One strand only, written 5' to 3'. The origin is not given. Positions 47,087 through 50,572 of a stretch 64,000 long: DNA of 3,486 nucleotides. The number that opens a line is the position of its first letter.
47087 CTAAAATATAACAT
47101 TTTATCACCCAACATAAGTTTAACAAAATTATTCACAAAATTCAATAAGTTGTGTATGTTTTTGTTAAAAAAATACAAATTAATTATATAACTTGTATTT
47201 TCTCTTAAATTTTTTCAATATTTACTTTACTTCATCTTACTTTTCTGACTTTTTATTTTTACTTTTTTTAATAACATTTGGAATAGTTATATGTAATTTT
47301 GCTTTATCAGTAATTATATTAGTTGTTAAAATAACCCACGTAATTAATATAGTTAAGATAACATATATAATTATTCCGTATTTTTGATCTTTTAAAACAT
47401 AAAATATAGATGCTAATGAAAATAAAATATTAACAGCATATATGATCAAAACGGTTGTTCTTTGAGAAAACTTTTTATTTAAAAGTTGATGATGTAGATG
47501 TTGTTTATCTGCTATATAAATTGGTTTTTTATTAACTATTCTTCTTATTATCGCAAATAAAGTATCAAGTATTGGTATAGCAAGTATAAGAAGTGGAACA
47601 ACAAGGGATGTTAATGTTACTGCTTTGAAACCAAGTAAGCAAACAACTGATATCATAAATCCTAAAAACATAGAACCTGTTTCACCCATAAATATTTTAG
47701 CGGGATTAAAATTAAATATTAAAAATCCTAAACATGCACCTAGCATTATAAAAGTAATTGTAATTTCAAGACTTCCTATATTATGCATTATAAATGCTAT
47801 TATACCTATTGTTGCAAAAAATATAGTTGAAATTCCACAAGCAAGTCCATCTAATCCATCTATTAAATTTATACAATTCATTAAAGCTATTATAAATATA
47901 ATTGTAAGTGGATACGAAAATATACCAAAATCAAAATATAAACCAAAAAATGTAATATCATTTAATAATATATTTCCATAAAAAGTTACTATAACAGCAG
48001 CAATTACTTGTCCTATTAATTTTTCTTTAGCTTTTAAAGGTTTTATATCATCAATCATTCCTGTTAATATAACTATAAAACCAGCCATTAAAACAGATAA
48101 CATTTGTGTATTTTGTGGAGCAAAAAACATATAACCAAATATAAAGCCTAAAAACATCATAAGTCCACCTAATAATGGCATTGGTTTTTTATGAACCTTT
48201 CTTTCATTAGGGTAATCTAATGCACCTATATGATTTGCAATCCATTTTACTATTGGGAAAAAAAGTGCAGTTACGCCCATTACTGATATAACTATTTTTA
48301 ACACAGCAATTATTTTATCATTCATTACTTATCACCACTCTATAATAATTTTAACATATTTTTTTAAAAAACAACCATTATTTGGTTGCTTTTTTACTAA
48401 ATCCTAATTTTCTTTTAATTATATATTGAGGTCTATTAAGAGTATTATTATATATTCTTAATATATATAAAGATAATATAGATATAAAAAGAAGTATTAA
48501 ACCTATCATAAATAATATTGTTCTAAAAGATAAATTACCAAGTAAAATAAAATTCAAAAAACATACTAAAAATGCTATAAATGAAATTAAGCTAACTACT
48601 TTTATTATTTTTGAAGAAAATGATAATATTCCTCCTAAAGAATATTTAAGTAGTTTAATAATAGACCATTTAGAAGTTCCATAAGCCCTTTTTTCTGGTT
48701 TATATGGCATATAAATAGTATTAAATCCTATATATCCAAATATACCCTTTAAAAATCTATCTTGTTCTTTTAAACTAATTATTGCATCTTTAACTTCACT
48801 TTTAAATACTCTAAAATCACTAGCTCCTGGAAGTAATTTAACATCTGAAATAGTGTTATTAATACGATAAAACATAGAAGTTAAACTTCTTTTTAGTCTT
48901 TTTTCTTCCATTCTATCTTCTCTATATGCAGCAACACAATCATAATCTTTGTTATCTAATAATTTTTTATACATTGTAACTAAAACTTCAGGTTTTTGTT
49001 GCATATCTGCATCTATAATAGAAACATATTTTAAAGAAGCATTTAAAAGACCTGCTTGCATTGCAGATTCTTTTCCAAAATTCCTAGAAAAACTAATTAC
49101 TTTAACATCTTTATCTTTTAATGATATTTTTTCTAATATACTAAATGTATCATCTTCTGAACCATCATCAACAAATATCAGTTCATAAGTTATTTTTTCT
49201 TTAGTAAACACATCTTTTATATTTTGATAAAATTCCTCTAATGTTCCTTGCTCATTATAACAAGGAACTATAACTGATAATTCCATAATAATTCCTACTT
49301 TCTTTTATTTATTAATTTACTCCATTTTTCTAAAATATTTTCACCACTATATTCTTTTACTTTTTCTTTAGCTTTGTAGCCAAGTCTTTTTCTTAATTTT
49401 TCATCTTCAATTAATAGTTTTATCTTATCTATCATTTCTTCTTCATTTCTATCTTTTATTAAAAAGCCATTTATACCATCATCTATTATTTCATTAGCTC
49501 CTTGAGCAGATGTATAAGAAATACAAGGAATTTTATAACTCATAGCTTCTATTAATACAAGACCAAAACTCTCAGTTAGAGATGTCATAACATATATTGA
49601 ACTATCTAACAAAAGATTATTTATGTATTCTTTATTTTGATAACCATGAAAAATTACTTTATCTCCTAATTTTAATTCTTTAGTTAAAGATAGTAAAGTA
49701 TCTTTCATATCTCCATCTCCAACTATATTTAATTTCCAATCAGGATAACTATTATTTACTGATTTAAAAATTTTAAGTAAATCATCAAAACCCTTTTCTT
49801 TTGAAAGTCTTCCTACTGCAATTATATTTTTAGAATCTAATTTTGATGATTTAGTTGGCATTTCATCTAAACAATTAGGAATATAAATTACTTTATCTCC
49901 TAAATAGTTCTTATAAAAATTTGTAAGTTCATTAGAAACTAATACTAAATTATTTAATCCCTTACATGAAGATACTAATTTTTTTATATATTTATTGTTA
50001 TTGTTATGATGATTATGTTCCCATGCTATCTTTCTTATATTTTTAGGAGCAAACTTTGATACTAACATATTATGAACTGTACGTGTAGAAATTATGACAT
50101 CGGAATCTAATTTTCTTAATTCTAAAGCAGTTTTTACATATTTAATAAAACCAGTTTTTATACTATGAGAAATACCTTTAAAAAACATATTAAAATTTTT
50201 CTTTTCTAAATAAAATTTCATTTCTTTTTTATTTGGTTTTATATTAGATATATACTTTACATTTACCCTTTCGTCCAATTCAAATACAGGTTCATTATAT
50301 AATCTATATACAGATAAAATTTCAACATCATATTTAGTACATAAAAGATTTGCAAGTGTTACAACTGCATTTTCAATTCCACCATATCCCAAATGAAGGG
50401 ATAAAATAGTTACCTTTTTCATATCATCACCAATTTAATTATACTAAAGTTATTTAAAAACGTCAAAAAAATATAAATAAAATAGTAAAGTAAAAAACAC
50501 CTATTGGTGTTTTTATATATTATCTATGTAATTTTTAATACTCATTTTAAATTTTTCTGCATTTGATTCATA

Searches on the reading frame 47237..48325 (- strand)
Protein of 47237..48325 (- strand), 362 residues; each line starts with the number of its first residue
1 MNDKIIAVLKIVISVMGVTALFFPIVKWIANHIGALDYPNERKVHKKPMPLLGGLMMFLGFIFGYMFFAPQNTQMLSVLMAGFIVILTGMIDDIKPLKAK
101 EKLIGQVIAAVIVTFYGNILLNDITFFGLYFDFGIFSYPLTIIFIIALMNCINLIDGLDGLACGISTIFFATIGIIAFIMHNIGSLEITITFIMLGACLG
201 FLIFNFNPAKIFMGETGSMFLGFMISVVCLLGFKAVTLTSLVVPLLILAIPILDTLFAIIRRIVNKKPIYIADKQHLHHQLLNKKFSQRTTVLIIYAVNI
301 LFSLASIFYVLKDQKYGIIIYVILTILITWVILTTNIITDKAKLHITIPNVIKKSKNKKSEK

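Call 7: search_protein_families(library=pfam, proteins=[window:47237-48325:-], max_evalue=0.01)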
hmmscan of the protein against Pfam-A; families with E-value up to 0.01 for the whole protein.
window:47237-48325:- (362 aa): 2 families
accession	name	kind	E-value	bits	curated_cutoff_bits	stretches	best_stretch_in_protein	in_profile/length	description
PF00953.26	Glycos_transf_4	-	1.1e-38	133.1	27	1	76-231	2-158/160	Glycosyl transferase family 4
PF11683.13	DUF3278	-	0.004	17.7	26.6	1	290-361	36-108/130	Protein of unknown function (DUF3278)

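Call 8: search_protein_families(library=ncbifam, proteins=[window:47237-48325:-], max_evalue=0.01)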
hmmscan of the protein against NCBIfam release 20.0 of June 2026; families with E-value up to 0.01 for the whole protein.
window:47237-48325:- (362 aa): 3 families
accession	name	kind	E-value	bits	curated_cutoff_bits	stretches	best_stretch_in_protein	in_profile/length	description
TIGR02380.1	ECA_wecA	exception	1.1e-41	143.2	326.05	1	13-337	7-336/346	UDP-N-acetylglucosamine--undecaprenyl-phosphate N-acetylglucosaminephosphotransferase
NF053644.1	MraY_archaea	equivalog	2.8e-31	109.1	450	2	98-306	149-339/340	pseudomurein biosynthesis MraY family phospho-N-acetylmuramoyl-pentapeptide-transferase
TIGR00445.1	mraY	equivalog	2e-26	93.2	192.05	1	41-307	27-315/321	phospho-N-acetylmuramoyl-pentapeptide-transferase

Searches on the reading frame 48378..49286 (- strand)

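Call 7: search_protein_families(library=pfam, proteins=[window:48378-49286:-], max_evalue=0.01)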
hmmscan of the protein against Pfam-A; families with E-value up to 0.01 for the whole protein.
window:48378-49286:- (302 aa): 5 families
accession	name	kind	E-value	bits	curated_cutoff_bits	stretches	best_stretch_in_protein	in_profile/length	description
PF00535.33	Glycos_transf_2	-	4.1e-28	98.9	23.3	1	4-155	1-153/168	Glycosyl transferase family 2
PF13641.12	Glyco_tranf_2_3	-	2.6e-07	31.3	27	1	3-136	3-136/230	Glycosyltransferase like family 2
PF10111.15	Glyco_tranf_2_2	-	6.9e-06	26.2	27.3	1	4-107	1-104/276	Glycosyltransferase like family 2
PF13704.12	Glyco_tranf_2_4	-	0.003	18.4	27.5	1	11-94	2-81/98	Glycosyl transferase family 2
PF03706.18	LPG_synthase_TM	-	0.0039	17.1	33.4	1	227-297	115-185/302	Lysylphosphatidylglycerol synthase TM region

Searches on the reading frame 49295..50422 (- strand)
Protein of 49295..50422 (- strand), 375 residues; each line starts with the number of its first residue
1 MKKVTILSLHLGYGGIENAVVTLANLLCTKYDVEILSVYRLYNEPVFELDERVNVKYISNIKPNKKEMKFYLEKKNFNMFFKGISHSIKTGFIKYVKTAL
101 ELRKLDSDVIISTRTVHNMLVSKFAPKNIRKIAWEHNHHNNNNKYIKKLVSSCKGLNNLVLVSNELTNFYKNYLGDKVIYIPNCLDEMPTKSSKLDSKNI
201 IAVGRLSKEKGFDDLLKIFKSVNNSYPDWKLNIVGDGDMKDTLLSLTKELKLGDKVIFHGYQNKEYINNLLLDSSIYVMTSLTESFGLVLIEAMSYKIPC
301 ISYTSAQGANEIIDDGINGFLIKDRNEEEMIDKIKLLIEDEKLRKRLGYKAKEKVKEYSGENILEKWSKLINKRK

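Call 7: search_protein_families(library=pfam, proteins=[window:49295-50422:-], max_evalue=0.01)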
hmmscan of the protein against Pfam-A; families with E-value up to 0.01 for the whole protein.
window:49295-50422:- (375 aa): 5 families
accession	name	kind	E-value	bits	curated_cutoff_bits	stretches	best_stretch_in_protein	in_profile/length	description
PF00534.26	Glycos_transf_1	-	1.8e-47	161.5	26.4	1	193-353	11-171/172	Glycosyl transferases group 1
PF13692.12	Glyco_trans_1_4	-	2.5e-33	115.7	27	1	198-340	2-142/142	Glycosyl transferases group 1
PF20706.3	GT4-conflict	-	1.6e-08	34.4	26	1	189-316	189-323/385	Family 4 Glycosyltransferase in conflict systems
PF13524.12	Glyco_trans_1_2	-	0.00037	20.9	25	1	219-358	6-133/144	Glycosyl transferase-like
PF13439.12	Glyco_transf_4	-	0.0066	16.9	28.5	0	13-186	1-167/170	Glycosyltransferase Family 4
